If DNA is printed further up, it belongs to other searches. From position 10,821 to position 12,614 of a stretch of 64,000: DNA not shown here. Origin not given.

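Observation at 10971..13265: otsA start codon overlaps the bufBC stop (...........): trehalose synthesis translationally coupled to a RiPP-maturation gene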

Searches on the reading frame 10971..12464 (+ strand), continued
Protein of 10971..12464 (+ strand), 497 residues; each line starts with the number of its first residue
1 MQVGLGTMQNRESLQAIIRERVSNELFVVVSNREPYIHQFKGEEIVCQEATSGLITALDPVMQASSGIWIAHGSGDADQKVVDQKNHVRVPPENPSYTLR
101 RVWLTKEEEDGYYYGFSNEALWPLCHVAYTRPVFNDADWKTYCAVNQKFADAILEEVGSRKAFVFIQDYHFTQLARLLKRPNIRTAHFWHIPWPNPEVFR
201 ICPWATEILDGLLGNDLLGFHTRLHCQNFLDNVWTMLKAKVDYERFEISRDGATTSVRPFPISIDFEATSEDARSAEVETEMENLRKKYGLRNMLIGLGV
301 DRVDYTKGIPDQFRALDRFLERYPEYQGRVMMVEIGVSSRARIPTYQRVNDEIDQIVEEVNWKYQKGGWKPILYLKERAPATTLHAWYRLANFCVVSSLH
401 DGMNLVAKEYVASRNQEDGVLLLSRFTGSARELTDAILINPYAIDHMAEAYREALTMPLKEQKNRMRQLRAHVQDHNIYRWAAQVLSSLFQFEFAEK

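Call 22: find_encoding_contigs(protein=P0006, flank=7000, max_places=1)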
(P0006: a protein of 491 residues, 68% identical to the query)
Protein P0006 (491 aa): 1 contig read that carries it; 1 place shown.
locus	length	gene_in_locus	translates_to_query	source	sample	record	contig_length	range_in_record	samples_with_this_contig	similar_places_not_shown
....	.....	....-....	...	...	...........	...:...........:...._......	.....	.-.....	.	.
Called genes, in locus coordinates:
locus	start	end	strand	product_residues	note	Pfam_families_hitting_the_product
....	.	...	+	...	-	?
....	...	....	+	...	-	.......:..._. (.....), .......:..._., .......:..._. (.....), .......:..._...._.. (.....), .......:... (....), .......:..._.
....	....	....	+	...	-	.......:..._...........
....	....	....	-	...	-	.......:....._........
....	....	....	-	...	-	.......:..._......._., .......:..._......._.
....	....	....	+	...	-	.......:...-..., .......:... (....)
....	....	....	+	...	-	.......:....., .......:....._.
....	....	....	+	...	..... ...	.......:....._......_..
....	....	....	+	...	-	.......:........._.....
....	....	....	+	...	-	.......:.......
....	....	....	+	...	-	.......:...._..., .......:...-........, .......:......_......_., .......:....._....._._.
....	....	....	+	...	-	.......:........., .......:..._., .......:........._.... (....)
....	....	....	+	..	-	-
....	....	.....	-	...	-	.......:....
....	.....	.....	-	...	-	?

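Call 36: search_protein_families(library=ncbifam, proteins=[window:10992-12464:+], max_evalue=0.001)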
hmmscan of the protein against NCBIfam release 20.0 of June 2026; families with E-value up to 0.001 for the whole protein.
window:10992-12464:+ (490 aa): 5 families
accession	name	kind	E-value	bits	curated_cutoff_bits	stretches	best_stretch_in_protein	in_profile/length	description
NF011071.0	PRK14501.1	equivalog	2.8e-146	488.7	634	1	20-483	4-462/729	bifunctional alpha,alpha-trehalose-phosphate synthase (UDP-forming)/trehalose-phosphatase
TIGR02400.1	trehalose_OtsA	equivalog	3.6e-132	441.3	564.85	1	21-482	3-454/456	alpha,alpha-trehalose-phosphate synthase (UDP-forming)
TIGR02398.1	gluc_glyc_Psyn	equivalog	6.8e-92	308.6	569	1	37-481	17-479/487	glucosylglycerol-phosphate synthase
NF007513.0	PRK10117.1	equivalog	4.3e-79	266.6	759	1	21-483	5-452/474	alpha,alpha-trehalose-phosphate synthase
TIGR04047.1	MSMEG_0565_glyc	hypoth_equivalog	7.2e-05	22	259.85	1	271-477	177-363/373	MSMEG_0565 family glycosyltransferase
